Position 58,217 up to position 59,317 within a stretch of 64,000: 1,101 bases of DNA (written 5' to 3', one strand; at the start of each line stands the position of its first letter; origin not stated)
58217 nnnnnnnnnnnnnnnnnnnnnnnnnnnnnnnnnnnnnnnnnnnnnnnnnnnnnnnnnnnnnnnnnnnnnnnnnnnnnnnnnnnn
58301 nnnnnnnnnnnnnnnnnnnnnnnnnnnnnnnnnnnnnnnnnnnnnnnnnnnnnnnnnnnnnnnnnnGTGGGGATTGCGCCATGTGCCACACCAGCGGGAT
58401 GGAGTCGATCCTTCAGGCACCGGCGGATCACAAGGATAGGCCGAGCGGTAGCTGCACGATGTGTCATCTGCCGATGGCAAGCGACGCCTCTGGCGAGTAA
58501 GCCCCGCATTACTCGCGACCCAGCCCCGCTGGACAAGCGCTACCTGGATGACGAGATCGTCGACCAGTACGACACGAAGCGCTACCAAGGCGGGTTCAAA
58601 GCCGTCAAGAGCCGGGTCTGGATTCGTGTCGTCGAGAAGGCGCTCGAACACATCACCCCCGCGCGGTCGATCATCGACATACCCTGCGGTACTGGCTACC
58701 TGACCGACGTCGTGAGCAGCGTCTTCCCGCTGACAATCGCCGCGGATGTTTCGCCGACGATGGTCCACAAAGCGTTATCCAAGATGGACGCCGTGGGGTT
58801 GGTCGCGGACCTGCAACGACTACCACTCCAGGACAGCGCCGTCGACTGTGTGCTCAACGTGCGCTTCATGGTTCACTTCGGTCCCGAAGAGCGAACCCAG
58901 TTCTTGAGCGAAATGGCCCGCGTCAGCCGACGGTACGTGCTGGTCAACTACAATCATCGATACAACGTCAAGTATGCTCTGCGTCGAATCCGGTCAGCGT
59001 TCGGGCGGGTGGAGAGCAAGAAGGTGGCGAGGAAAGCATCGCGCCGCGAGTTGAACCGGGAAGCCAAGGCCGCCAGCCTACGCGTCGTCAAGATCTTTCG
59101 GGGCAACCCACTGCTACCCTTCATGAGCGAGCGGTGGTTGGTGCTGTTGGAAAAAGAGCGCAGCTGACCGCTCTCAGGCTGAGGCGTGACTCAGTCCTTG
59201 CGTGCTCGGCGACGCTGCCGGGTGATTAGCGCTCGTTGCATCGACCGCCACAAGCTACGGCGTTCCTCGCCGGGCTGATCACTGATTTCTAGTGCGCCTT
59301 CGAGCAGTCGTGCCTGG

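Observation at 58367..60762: Kdo-kinase-family gene flanked by two SAM methyltransferases: candidate LPS inner-core modification cassette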

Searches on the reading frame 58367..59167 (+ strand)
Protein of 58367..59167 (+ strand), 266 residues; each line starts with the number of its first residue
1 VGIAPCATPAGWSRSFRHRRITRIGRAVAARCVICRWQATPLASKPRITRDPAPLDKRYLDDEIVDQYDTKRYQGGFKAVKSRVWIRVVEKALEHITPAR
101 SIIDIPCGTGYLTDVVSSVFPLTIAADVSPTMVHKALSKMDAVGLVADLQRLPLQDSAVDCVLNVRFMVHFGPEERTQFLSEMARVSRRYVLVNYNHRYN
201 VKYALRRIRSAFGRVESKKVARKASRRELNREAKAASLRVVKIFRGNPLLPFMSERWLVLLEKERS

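Call 3: search_protein_families(library=pfam, proteins=[window:58367-59167:+], max_evalue=0.01)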
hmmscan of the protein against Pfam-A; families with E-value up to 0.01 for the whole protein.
window:58367-59167:+ (266 aa): 5 families
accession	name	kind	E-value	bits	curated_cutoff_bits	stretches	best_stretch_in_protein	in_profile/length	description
PF08241.18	Methyltransf_11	-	5e-12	46.7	21.2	1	104-188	2-88/95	Methyltransferase domain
PF13649.12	Methyltransf_25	-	1.9e-11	44.9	27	1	102-188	1-94/97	Methyltransferase domain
PF08242.18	Methyltransf_12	-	0.00019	22.5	30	1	103-186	1-91/98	Methyltransferase domain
PF13489.12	Methyltransf_23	-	0.0036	17.5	27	1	83-168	7-91/164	Methyltransferase domain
PF01209.24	Ubie_methyltran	-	0.0046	16.8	20.1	1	81-186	31-142/233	ubiE/COQ5 methyltransferase family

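Call 4: search_protein_families(library=ncbifam, proteins=[window:58367-59167:+], max_evalue=0.01)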
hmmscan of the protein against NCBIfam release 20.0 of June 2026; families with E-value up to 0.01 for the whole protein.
window:58367-59167:+ (266 aa): 18 families
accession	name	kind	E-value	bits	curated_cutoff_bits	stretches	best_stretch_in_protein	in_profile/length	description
NF001241.0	PRK00216.1-2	equivalog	3.8e-09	36.5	327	1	53-189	9-141/231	demethylmenaquinone methyltransferase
TIGR02021.1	BchM-ChlM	equivalog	9.8e-09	34.9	158.9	1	91-242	43-202/218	magnesium protoporphyrin IX methyltransferase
NF004452.0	PRK05785.1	equivalog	1e-08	35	207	1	86-193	39-144/228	hypothetical protein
TIGR02072.1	BioC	equivalog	1.3e-08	35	184.95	1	97-229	33-163/244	malonyl-ACP O-methyltransferase BioC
NF043040.1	corrin_prot_MT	hypoth_equivalog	1.9e-06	27.5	180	1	71-195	13-135/216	corrinoid protein-associated methyltransferase CpaM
NF041255.1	mycofact_MftM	equivalog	2e-06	27.3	200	1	89-194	131-240/289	mycofactocin oligosaccharide methyltransferase MftM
TIGR01934.1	MenG_MenH_UbiE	subfamily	2.2e-06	27.1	158.35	1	82-189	24-135/223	ubiquinone/menaquinone biosynthesis methyltransferase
NF004851.0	PRK06202.1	equivalog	2.5e-06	27.1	243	1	82-208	45-179/237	hypothetical protein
NF007610.0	PRK10258.1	equivalog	1.4e-05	24.6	342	1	100-224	44-165/251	malonyl-ACP O-methyltransferase BioC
NF045667.1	MTase_DVU1556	equivalog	5e-05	22.8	155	1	94-186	18-110/213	DVU_1556 family methyltransferase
TIGR03587.1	Pse_Me-ase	hypoth_equivalog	5.2e-05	23.4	112.05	1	86-194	31-141/204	pseudaminic acid biosynthesis-associated methylase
NF008300.0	PRK11088.1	equivalog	0.00013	21.6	303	1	88-165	77-158/272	23S rRNA (guanine(745)-N(1))-methyltransferase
NF001244.0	PRK00216.1-5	equivalog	0.00035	19.9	216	1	81-186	32-144/236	bifunctional demethylmenaquinone methyltransferase/2-methoxy-6-polyprenyl-1,4-benzoquinol methylase UbiE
NF010703.0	PRK14103.1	equivalog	0.00044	19.7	320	1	81-142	14-76/256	trans-aconitate 2-methyltransferase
NF011527.0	PRK14968.1-1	equivalog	0.0011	18.7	242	1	90-163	26-98/192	putative methyltransferase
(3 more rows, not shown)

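Call 21: search_solved_structures(query=window:58367-59167:+, max_evalue=1)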
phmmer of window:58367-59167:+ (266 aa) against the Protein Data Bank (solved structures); distinct sequences matched with E-value up to 1: 24.
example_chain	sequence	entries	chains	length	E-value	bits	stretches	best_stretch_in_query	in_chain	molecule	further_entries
1ve3_A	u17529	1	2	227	1.6e-05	27.9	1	88-188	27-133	hypothetical protein PH0226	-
9k2f_B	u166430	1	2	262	9.7e-05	25.4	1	92-139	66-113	CyaF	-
3ccf_A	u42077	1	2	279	0.00016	24.6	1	96-212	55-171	Cyclopropane-fatty-acyl-phospholipid synthase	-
1p91_A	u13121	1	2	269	0.00032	23.7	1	98-165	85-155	Ribosomal RNA large subunit methyltransferase A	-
7pd7_A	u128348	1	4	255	0.00081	22.3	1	88-188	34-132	Methyltransferase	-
6f5z_A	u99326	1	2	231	0.0017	21.3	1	65-195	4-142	24-sterol C-methyltransferase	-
1y8c_A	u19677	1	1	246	0.0027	20.6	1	87-156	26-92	S-adenosylmethionine-dependent methyltransferase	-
4qdj_A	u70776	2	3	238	0.0034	20.3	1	98-212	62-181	Magnesium-protoporphyrin O-methyltransferase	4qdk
9w6x_A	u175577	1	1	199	0.0046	19.9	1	100-187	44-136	YtkW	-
6uak_A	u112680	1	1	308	0.0051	19.7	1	102-188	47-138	SAM dependent methyltransferase LahSB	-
3l8d_A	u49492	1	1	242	0.013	18.4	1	95-187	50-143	Methyltransferase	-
5bsz_A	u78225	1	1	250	0.014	18.2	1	66-144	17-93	N-methyltransferase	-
3dli_A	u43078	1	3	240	0.016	18.1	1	73-182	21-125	methyltransferase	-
4qtt_B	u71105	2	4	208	0.09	15.6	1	70-165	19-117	Putative methyltransferase BUD23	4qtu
3ggd_A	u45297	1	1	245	0.11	15.4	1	97-183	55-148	SAM-dependent methyltransferase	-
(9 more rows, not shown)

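Call 29: find_homologous_proteins(query=window:58502-59167:+, max_evalue=0.001)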
Query window:58502-59167:+ (221 aa): 17 proteins with E <= 0.001 among 459 candidates.
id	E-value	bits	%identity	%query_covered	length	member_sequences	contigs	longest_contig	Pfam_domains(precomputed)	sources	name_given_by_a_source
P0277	1.3e-139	481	100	100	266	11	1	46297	PF13649.13,PF08241.19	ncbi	-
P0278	1.6e-120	419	87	100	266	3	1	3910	PF13649.13,PF08241.19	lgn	-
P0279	8.9e-115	400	82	99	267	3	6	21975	PF13649.13,PF08241.19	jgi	jgi:ubiquinone/menaquinone biosynthesis C-methylase UbiE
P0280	2.4e-93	330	85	80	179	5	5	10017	PF13649.13,PF08241.19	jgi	jgi:ubiquinone/menaquinone biosynthesis C-methylase UbiE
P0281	7.4e-90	318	65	95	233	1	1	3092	PF13649.13,PF08241.19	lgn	-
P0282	1.0e-77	279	57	97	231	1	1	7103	PF13489.13,PF13649.13,PF08241.19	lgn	-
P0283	2.1e-77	278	59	95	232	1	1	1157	PF13649.13,PF08241.19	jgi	jgi:ubiquinone/menaquinone biosynthesis C-methylase UbiE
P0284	1.5e-68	249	88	60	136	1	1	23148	-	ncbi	-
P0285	1.6e-66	242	53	98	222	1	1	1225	PF13489.13,PF13649.13,PF08241.19,PF08242.19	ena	-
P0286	3.7e-62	228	50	99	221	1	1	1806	PF13489.13,PF13649.13,PF08241.19,PF08242.19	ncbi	-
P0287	1.5e-59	219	49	95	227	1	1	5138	PF13649.13,PF08241.19,PF08242.19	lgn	-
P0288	1.2e-55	207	52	95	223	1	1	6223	PF13847.13,PF13489.13,PF13649.13,PF01209.25,PF08241.19,PF08242.19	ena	-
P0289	5.3e-55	205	45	97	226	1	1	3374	PF13847.13,PF13489.13,PF13649.13,PF08241.19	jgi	-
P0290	4.2e-53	198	44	97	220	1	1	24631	PF13649.13,PF08241.19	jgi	jgi:ubiquinone/menaquinone biosynthesis C-methylase UbiE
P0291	5.0e-16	77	30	93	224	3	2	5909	PF13847.13,PF13489.13,PF05175.21,PF13649.13,PF01209.25,PF08241.19,PF08242.19,PF05401.17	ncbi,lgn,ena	-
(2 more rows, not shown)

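Call 32: find_encoding_contigs(protein=P0290, flank=8000, max_places=1)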
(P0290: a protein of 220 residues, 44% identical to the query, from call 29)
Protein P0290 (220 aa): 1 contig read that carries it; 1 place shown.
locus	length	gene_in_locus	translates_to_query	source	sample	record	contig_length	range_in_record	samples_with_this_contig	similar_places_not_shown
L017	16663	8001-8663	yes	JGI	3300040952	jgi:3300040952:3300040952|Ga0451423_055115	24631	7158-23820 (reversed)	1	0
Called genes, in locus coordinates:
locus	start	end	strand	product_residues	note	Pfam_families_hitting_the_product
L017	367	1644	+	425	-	PF02706:Wzz, PF13807:GNVR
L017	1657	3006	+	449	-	PF00515:TPR_1 (faint), PF07719:TPR_2 (faint), PF13414:TPR_11 (faint), PF13181:TPR_8 (faint), PF13424:TPR_12 (faint), PF13428:TPR_14 (faint), PF13432:TPR_16 (weak), PF24575:TPR_Slam (faint), +1 more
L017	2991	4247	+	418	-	PF02563:Poly_export, PF10531:SLBB, PF22461:SLBB_2 (weak), PF10531:SLBB (weak), PF22461:SLBB_2 (weak), PF10531:SLBB (weak), PF22461:SLBB_2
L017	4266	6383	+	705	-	PF13807:GNVR, PF01656:CbiA, PF10609:ParA, PF13614:AAA_31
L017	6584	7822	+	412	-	PF04932:Wzy_C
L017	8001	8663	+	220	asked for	PF08241:Methyltransf_11, PF13649:Methyltransf_25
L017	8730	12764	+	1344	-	-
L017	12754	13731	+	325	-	-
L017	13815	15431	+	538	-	PF01364:Peptidase_C25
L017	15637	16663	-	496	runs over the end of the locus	PF00005:ABC_tran, PF13304:AAA_21 (faint), PF00005:ABC_tran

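Call 65: find_encoding_contigs(protein=P0282, flank=7000, max_places=1)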
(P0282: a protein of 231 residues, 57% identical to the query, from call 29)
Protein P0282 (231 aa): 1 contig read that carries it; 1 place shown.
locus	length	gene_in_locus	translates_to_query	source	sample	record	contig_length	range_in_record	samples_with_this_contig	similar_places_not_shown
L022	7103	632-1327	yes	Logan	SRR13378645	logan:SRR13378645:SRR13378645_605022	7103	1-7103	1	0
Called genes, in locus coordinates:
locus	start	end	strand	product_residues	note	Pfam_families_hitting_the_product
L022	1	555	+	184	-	?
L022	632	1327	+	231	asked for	PF13489:Methyltransf_23 (weak), PF08241:Methyltransf_11, PF13649:Methyltransf_25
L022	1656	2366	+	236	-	PF04366:Ysc84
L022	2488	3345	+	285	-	-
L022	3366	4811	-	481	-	PF00890:FAD_binding_2 (weak), PF01266:DAO, PF01494:FAD_binding_3 (weak), PF01593:Amino_oxidase, PF01946:Thi4 (weak), PF03486:HI0933_like (faint), PF12831:FAD_oxidored, PF13450:NAD_binding_8, +1 more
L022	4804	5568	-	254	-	PF09844:DUF2071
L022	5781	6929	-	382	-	PF18920:DUF5671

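Call 66: find_encoding_contigs(protein=P0288, flank=7000, max_places=1)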
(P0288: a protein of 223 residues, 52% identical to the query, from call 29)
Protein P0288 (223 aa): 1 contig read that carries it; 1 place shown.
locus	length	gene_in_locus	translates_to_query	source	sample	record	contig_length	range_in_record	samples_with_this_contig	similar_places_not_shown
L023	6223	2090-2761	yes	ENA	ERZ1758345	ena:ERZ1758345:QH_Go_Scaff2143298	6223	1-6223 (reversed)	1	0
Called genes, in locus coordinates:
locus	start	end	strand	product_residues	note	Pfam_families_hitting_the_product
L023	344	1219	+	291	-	PF00702:Hydrolase (faint), PF08282:Hydrolase_3, PF12710:HAD (faint), PF05116:S6PP (weak)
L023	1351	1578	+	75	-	-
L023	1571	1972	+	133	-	PF01850:PIN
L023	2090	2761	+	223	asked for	PF01209:Ubie_methyltran (weak), PF13489:Methyltransf_23, PF13847:Methyltransf_31 (weak), PF08241:Methyltransf_11, PF08242:Methyltransf_12 (weak), PF13649:Methyltransf_25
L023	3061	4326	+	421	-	PF04551:GcpE, PF26540:GcpE_C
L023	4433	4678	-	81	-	PF06902:Fer4_19, PF13370:Fer4_13, PF13459:Fer4_15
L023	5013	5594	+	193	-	PF06414:Zeta_toxin, PF13671:AAA_33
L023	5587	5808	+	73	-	-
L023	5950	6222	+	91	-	?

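Call 70: search_solved_structures(query=A2, max_evalue=0.01)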
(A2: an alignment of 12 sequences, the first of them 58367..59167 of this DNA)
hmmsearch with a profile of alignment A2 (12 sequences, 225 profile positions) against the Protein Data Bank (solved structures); distinct sequences matched with E-value up to 0.01: 55.
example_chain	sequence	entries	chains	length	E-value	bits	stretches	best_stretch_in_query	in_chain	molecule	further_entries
1ve3_A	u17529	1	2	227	1.5e-11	47.5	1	51-145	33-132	hypothetical protein PH0226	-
6f5z_A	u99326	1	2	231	3.8e-10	42.8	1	22-154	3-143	24-sterol C-methyltransferase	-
1p91_A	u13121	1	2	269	5.4e-08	35.8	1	48-123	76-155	Ribosomal RNA large subunit methyltransferase A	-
1y8c_A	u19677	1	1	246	7.8e-08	35.3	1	29-104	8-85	S-adenosylmethionine-dependent methyltransferase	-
7pd7_A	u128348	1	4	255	1e-06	31.6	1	59-146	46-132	Methyltransferase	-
9w6x_A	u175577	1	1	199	1e-06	31.6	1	58-144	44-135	YtkW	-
1xxl_A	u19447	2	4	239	1.6e-06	30.9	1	55-153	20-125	YcgJ protein | ycgJ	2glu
3ege_A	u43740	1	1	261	3.4e-06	29.9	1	46-147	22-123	Putative methyltransferase from antibiotic biosynthesis pathway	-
6uak_A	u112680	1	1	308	7.2e-06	28.8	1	53-144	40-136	SAM dependent methyltransferase LahSB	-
3ccf_A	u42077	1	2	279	1.7e-05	27.6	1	58-170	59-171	Cyclopropane-fatty-acyl-phospholipid synthase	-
4qdj_A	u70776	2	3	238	2.4e-05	27.1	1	60-154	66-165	Magnesium-protoporphyrin O-methyltransferase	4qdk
3l8d_A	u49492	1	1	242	2.5e-05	27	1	53-144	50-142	Methyltransferase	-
4krg_A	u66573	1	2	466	5.7e-05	25.9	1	55-143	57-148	Phosphoethanolamine N-methyltransferase 1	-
7wzg_A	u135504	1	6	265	6.8e-05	25.6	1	57-143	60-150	Cypemycin N-terminal methyltransferase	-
7bgg_A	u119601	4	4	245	6.9e-05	25.6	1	58-146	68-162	heterocyclic toxin methyltransferase (Rv0560c) | 2-heptyl-1-hydroxyquinolin-4(1H)-one methyltransferase | Uncharacterized protein Rv0560c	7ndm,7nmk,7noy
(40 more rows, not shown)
